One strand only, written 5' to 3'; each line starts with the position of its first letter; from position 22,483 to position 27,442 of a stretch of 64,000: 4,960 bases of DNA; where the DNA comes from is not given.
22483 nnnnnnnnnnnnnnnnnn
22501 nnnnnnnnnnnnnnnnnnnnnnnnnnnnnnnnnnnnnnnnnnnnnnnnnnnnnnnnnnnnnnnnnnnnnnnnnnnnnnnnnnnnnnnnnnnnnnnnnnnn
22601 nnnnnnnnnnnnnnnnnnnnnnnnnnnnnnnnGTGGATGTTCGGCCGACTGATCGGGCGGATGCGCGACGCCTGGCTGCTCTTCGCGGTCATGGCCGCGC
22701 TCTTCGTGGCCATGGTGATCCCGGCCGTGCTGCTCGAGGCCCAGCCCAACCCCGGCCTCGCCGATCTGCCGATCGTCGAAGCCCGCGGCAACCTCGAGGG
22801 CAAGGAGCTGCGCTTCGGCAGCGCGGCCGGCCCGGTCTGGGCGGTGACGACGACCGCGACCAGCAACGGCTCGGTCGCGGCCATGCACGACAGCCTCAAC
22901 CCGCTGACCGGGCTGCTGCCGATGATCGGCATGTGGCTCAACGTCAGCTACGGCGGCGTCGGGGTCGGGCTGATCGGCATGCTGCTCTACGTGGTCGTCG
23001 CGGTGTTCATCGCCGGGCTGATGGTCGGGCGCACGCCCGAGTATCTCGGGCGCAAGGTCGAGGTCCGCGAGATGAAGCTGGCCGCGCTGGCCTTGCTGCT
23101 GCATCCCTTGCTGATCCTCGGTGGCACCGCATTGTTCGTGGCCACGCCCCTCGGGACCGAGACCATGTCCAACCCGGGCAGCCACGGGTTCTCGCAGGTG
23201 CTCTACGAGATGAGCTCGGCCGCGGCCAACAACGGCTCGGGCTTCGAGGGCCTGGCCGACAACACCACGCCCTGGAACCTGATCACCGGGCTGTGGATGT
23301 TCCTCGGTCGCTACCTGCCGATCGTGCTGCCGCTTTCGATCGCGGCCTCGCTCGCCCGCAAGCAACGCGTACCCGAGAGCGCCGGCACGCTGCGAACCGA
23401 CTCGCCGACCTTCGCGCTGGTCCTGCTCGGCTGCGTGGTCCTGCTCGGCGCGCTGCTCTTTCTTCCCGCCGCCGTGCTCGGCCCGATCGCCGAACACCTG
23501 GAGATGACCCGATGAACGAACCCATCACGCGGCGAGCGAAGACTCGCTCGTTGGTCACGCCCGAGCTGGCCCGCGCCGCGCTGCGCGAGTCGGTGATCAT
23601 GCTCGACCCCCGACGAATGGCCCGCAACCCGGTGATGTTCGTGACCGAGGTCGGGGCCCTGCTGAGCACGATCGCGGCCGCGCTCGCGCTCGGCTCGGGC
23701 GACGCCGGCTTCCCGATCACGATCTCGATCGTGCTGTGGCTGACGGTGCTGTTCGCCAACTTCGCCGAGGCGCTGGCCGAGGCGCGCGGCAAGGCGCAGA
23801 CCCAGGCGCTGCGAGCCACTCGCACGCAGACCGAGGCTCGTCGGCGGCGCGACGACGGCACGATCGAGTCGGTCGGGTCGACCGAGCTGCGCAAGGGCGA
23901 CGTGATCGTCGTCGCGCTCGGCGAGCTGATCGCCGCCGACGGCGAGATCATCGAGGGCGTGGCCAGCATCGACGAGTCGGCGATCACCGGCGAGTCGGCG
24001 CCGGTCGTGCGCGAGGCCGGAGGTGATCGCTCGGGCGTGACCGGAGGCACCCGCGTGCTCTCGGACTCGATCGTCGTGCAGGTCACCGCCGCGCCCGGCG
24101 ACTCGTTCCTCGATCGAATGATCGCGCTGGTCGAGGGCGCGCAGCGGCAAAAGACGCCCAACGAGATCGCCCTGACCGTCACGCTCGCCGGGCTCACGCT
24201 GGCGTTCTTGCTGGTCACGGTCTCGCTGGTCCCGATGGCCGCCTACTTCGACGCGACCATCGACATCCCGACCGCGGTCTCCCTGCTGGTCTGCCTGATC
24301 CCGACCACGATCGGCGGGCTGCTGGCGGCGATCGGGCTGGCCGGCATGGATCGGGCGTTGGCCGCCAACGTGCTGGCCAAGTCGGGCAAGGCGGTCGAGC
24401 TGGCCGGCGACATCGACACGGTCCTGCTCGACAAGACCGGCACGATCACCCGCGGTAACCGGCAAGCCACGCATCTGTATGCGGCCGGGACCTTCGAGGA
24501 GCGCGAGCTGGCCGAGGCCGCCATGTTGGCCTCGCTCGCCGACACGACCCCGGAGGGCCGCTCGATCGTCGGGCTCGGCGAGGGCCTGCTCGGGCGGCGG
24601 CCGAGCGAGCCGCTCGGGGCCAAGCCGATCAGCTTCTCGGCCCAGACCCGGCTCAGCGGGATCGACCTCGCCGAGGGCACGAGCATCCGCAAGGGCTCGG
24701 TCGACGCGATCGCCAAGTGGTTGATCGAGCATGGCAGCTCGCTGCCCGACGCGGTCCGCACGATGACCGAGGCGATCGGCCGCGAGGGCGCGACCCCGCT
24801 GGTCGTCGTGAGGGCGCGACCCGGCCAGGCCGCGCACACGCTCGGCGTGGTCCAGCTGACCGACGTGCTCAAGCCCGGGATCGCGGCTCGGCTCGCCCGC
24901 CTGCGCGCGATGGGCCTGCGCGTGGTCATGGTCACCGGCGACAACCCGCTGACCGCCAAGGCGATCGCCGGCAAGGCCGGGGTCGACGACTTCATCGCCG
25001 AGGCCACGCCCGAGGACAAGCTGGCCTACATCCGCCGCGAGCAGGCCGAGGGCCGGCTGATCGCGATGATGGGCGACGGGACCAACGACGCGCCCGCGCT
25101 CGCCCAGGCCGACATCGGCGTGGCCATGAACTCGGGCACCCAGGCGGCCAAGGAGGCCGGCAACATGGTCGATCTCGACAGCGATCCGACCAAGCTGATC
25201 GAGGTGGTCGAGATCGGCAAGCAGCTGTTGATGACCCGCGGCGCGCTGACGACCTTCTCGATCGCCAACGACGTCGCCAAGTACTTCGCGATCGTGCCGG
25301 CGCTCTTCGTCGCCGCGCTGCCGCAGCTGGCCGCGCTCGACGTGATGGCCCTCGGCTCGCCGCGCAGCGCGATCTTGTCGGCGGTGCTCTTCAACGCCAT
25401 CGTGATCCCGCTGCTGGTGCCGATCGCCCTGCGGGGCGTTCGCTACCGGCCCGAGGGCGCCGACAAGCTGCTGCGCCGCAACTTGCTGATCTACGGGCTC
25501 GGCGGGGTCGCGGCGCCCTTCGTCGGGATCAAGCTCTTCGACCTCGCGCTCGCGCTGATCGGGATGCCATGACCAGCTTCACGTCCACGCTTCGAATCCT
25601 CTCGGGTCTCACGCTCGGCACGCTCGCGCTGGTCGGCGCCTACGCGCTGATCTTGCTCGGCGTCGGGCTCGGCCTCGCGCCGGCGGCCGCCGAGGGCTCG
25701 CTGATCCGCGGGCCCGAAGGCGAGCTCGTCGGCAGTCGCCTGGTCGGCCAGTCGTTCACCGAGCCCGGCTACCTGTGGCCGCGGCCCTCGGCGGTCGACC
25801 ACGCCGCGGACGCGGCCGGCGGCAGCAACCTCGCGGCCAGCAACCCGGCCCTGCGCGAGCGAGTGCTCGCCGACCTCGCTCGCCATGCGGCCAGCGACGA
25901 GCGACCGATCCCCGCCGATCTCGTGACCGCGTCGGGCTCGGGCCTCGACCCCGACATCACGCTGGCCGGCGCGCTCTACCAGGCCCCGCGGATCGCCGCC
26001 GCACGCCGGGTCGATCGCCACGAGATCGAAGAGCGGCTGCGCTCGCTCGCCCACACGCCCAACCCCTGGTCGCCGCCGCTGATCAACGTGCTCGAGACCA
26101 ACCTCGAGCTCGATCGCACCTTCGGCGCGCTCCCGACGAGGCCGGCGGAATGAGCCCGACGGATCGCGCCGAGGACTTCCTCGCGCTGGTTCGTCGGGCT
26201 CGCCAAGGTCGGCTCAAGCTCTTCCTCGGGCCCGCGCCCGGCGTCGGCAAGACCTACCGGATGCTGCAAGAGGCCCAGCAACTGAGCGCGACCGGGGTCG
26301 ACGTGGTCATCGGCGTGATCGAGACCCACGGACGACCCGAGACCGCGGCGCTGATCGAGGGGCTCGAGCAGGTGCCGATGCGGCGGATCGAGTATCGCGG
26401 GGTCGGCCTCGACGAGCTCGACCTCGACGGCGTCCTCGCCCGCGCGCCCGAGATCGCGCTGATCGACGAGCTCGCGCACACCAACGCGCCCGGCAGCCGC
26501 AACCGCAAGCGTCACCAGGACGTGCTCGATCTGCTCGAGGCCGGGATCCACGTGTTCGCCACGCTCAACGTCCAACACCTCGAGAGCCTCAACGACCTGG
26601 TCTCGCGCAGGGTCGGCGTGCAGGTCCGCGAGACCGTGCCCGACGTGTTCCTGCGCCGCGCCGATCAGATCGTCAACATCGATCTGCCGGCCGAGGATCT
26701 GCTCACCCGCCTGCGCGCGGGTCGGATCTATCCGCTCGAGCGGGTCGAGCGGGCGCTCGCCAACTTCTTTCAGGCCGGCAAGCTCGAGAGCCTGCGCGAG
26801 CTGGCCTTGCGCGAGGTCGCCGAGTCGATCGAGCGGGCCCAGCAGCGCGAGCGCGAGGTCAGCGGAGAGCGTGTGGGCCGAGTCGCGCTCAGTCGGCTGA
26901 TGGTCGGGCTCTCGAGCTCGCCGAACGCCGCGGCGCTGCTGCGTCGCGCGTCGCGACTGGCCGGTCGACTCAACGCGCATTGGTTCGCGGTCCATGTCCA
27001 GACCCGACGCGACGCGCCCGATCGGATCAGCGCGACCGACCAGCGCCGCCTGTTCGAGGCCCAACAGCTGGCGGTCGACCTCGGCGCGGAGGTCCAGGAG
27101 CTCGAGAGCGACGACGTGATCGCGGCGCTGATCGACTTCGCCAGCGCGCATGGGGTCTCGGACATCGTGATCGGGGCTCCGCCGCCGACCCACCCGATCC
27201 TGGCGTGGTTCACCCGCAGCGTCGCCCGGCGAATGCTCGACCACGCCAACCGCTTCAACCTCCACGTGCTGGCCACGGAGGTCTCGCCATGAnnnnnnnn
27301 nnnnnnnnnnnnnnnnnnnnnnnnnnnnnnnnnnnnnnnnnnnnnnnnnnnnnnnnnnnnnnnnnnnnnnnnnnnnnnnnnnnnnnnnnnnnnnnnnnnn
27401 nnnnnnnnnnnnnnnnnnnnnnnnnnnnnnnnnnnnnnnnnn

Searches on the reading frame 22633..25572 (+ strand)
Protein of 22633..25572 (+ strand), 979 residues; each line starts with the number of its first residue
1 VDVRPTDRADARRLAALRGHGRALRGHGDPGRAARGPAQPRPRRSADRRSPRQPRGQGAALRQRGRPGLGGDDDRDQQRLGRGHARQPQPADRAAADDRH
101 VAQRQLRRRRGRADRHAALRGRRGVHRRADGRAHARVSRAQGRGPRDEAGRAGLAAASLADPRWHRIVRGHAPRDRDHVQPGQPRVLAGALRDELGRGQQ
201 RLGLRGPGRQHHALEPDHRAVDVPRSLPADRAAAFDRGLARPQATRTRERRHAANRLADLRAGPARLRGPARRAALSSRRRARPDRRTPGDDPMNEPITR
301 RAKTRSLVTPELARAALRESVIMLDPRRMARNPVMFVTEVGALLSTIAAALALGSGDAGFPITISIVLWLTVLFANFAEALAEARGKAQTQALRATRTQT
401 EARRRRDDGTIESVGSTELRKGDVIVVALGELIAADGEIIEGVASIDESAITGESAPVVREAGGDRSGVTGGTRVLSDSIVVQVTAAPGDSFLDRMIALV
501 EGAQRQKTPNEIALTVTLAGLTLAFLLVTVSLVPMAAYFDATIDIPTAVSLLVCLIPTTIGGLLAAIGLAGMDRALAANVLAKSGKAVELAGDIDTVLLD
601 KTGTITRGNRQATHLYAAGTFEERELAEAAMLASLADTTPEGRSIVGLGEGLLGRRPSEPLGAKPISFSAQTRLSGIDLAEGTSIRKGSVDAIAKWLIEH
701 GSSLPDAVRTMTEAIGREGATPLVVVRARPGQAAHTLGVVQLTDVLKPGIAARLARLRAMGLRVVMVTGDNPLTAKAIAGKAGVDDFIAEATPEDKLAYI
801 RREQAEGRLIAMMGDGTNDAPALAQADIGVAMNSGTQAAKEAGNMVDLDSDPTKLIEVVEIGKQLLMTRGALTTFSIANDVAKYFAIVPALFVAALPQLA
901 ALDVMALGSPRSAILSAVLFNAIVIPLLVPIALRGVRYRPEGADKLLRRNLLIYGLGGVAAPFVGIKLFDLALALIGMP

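Call 83: search_protein_families(library=pfam, proteins=[window:22633-25572:+], max_evalue=0.00001)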
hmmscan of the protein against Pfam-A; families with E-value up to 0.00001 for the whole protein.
window:22633-25572:+ (979 aa): 2 families
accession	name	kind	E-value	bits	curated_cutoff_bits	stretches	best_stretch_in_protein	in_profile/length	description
PF00122.25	E1-E2_ATPase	-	5.3e-31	108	28.1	1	398-575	3-178/181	E1-E2 ATPase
PF00702.32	Hydrolase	-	5.9e-25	89.2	26.4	1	594-827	1-191/191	haloacid dehalogenase-like hydrolase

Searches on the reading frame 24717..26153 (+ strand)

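Call 84: search_protein_families(library=pfam, proteins=[window:24717-26153:+], max_evalue=0.00001)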
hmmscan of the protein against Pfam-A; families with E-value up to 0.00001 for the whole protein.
window:24717-26153:+ (478 aa): 1 family
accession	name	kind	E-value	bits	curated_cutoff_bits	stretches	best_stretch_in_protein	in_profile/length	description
PF02669.20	KdpC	-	7.1e-47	160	24.1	1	299-466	9-181/182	K+-transporting ATPase, c chain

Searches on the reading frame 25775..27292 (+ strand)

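Call 84: search_protein_families(library=pfam, proteins=[window:25775-27292:+], max_evalue=0.00001)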
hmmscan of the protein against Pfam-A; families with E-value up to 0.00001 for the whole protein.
window:25775-27292:+ (505 aa): 2 families
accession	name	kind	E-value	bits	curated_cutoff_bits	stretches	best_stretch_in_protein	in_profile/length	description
PF02702.23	KdpD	-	3.5e-91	304.7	26.1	1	144-352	2-210/210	Osmosensitive K+ channel His kinase sensor domain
PF00582.32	Usp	-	6.9e-07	30.3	24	1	374-492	4-134/141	Universal stress protein family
